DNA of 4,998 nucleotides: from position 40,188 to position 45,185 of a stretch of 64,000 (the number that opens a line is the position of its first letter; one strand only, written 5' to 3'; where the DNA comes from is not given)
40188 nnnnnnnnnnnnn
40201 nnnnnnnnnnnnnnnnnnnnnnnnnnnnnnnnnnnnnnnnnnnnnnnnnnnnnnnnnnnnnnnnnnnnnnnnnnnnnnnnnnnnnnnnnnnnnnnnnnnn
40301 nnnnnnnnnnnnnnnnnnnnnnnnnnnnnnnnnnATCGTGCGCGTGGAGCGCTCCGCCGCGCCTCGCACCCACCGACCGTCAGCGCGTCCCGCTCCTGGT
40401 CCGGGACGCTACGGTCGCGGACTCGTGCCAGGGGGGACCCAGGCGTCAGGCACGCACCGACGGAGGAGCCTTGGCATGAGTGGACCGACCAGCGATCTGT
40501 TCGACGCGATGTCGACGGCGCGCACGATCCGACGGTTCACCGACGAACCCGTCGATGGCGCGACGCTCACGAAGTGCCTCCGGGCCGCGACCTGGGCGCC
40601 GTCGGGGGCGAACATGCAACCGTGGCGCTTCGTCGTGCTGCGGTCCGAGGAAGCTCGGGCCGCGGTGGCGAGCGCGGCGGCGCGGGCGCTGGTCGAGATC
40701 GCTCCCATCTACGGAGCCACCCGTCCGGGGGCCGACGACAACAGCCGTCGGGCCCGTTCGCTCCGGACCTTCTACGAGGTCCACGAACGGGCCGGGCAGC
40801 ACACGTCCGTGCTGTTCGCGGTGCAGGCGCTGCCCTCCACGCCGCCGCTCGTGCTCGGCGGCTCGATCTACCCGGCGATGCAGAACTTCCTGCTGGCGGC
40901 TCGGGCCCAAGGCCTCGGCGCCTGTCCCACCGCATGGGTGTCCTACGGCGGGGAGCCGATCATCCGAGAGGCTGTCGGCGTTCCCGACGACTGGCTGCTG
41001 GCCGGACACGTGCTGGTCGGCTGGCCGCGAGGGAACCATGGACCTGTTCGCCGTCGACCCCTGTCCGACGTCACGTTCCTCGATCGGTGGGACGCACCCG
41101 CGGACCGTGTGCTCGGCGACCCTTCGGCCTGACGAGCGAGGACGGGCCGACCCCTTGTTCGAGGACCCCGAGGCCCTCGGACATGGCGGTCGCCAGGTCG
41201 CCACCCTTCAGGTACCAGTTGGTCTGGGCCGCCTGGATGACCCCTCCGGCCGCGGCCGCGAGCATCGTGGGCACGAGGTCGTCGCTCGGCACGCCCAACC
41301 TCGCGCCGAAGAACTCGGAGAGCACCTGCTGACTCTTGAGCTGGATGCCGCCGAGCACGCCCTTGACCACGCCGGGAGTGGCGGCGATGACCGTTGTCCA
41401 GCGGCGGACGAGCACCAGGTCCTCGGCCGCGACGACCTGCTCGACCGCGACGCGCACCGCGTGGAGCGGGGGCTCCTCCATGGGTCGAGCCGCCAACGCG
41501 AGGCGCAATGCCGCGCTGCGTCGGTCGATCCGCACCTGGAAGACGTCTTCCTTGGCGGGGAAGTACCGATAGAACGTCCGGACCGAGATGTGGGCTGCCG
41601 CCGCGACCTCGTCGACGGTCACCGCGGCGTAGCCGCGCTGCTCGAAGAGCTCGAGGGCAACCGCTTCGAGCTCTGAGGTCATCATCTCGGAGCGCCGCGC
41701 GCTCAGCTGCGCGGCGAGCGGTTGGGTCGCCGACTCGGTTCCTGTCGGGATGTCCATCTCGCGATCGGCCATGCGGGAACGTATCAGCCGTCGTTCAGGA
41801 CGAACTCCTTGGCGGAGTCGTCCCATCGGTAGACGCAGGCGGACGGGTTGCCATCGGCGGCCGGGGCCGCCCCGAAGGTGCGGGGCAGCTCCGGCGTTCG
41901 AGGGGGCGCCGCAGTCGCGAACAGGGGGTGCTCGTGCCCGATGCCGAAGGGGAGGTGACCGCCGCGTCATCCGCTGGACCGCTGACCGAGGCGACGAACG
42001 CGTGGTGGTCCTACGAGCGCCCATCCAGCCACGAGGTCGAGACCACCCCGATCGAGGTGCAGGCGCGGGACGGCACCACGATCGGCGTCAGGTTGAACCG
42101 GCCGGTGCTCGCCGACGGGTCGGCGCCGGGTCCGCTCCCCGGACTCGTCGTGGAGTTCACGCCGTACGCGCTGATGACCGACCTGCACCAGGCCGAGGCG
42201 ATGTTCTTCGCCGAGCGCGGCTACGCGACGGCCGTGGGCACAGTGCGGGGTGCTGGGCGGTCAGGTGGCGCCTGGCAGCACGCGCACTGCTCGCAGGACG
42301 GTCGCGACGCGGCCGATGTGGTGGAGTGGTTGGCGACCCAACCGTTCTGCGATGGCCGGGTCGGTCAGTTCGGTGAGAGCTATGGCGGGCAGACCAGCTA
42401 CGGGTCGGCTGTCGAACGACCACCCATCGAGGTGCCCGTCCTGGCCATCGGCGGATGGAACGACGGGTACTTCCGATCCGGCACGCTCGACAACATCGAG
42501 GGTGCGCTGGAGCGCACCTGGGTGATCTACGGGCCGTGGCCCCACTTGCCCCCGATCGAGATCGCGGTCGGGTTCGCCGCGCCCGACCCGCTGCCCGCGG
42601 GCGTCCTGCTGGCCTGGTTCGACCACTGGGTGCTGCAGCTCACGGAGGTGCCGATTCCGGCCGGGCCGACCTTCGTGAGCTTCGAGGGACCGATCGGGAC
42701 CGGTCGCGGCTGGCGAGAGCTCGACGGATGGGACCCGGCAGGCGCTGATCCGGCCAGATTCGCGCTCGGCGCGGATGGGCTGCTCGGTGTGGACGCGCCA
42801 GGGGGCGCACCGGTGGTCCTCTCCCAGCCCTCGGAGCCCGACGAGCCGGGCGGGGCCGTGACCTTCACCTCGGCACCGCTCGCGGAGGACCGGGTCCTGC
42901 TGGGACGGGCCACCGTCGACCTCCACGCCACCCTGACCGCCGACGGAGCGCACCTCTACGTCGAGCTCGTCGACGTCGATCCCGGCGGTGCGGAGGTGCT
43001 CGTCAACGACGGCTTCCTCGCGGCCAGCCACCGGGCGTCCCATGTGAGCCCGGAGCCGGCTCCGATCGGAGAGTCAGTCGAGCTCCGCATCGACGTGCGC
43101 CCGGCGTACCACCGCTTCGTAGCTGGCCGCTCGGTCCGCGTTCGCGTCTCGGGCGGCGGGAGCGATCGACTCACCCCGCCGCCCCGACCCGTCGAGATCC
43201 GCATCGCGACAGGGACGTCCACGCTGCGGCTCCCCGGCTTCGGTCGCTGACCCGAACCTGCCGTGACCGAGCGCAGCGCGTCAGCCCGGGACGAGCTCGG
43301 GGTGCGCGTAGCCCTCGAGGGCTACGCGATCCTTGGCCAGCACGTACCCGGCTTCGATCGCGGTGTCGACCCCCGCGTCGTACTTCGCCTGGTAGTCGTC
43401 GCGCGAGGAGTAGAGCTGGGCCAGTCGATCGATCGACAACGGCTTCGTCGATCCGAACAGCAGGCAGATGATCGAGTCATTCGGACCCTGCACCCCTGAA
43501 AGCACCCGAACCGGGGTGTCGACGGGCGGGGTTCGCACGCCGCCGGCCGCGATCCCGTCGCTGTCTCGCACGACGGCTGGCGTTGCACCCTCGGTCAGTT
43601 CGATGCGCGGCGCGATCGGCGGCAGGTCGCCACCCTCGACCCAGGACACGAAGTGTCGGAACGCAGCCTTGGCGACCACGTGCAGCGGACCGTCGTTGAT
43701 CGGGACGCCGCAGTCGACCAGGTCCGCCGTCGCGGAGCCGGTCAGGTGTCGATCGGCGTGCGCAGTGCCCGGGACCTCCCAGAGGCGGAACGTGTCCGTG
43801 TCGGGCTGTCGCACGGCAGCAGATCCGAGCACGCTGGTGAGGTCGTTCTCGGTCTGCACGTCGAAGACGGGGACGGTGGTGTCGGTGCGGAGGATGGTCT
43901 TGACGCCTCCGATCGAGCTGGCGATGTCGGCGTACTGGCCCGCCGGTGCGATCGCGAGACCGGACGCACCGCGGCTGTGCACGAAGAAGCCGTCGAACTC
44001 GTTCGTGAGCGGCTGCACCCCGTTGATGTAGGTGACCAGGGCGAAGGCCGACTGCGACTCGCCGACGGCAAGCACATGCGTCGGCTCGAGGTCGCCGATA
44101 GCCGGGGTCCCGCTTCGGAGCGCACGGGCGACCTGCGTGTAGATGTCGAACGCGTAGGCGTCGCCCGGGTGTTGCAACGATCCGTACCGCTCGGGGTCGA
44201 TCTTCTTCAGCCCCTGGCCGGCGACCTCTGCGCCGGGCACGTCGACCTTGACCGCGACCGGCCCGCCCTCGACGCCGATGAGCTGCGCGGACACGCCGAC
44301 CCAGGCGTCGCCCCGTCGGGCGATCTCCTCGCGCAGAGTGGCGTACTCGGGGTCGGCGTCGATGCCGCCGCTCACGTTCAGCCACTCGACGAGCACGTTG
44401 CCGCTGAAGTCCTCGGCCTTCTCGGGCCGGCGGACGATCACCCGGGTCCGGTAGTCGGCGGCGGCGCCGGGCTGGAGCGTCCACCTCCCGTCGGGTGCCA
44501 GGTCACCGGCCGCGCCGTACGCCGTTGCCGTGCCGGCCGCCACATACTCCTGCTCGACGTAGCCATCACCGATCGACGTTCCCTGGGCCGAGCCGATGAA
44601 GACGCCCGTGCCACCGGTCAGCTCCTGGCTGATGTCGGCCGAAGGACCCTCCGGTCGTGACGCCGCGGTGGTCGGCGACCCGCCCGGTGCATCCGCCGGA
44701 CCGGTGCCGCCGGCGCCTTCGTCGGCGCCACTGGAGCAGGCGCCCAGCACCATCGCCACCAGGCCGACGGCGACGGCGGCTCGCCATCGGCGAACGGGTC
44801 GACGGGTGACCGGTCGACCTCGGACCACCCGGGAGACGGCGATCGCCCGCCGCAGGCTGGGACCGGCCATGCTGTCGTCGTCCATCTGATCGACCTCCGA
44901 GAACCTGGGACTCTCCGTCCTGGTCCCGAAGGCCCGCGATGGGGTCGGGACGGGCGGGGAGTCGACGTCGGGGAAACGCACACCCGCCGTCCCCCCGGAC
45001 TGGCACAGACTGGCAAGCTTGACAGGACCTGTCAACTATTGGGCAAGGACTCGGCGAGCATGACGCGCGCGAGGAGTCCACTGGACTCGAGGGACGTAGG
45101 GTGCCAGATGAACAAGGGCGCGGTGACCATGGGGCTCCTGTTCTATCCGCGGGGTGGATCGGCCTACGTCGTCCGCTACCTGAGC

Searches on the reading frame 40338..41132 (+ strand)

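Call 16: search_protein_families(library=pfam, proteins=[window:40338-41132:+], max_evalue=0.01)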
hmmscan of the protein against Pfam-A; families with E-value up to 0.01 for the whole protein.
window:40338-41132:+ (264 aa): 2 families
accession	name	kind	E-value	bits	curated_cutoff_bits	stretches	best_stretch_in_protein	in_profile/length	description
PF00881.29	Nitroreductase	-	2.9e-28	99.6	23.5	1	62-229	5-167/167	Nitroreductase family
PF14512.11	TM1586_NiRdase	-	1.1e-05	25.6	27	1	77-109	160-192/215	Putative TM nitroreductase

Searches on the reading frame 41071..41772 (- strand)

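Call 28: search_protein_families(library=ncbifam, proteins=[window:41071-41772:-], max_evalue=0.001)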
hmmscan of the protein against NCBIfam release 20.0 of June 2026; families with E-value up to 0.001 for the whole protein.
window:41071-41772:- (233 aa): 10 families
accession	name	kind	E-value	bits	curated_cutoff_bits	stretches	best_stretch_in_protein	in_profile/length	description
TIGR03968.1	mycofact_TetR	equivalog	4.8e-29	101.3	224.9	1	25-208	4-189/190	mycofactocin system transcriptional regulator MftR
NF050111.1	TransRegSACE7040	equivalog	8.7e-07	29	250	1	36-78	7-49/186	SACE_7040 family transcriptional regulator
NF053731.1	TransRegFasRMycb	equivalog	1e-05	25.4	330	1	34-84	15-65/199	HTH-type transcriptional activator FasR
NF033703.1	transcr_KstR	equivalog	1.5e-05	24.7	280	1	39-78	16-55/185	cholesterol catabolism transcriptional regulator KstR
NF040929.1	quorum_TF_HapR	equivalog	4.5e-05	23.3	350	1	33-78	18-63/200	LuxR/HapR/OpaR family quorum-sensing transcriptional regulator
TIGR03613.1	RutR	equivalog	0.00015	21.7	368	1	35-106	13-84/202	pyrimidine utilization regulatory protein R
TIGR03384.1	betaine_BetI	equivalog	0.00015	21.6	201.3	1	32-96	10-74/189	choline-binding transcriptional repressor BetI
NF041196.1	ScbR_bind_reg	equivalog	0.00037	20.7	150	1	35-106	11-83/191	ScbR family autoregulator-binding transcription factor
NF051852.1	efflux_TF_MtrR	exception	0.00071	19.4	280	0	35-94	15-74/205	multidrug efflux system transcriptional repressor MtrR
NF037937.1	septum_RefZ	equivalog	0.00082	19.3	180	0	38-78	7-47/195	forespore capture DNA-binding protein RefZ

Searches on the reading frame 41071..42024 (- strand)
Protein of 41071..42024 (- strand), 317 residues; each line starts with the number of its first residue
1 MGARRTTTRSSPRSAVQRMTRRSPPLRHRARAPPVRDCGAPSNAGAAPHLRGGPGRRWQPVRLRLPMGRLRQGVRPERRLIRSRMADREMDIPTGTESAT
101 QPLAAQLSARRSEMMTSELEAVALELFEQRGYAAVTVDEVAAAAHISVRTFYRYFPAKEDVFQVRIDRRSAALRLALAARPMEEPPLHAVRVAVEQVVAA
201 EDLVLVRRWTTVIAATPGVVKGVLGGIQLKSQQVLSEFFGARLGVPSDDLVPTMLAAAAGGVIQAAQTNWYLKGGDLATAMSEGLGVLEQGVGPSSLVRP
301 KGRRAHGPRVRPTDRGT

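Call 16: search_protein_families(library=pfam, proteins=[window:41071-42024:-], max_evalue=0.01)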
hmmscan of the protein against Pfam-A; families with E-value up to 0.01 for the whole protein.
window:41071-42024:- (317 aa): 2 families
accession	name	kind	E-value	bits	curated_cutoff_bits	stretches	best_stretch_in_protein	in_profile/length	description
PF00440.29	TetR_N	-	4.2e-16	58.9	24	1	122-163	4-45/47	Bacterial regulatory proteins, tetR family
PF17754.6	TetR_C_14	-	1.5e-09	38.2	22.7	1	185-292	2-111/112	MftR C-terminal domain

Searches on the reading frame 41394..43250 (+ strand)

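Call 16: search_protein_families(library=pfam, proteins=[window:41394-43250:+], max_evalue=0.01)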
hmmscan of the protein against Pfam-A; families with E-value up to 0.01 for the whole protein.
window:41394-43250:+ (618 aa): 3 families
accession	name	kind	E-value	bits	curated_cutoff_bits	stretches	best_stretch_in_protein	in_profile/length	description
PF02129.25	Peptidase_S15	-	7.8e-27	95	23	1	226-344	1-118/262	X-Pro dipeptidyl-peptidase (S15 family)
PF08530.16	PepX_C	-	1.4e-25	90.9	22.5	1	436-605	16-196/217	X-Pro dipeptidyl-peptidase C-terminal non-catalytic domain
PF00326.27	Peptidase_S9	-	5.7e-07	29.7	22.6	1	267-343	5-86/213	Prolyl oligopeptidase family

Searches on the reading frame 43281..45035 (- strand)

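Call 16: search_protein_families(library=pfam, proteins=[window:43281-45035:-], max_evalue=0.01)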
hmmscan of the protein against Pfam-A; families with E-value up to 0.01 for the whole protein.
window:43281-45035:- (584 aa): 1 family
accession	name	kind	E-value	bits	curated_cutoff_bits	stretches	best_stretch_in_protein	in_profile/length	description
PF20091.5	Abhydrolase_10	-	5e-139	464.4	23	1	138-572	4-426/429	Alpha/beta hydrolase domain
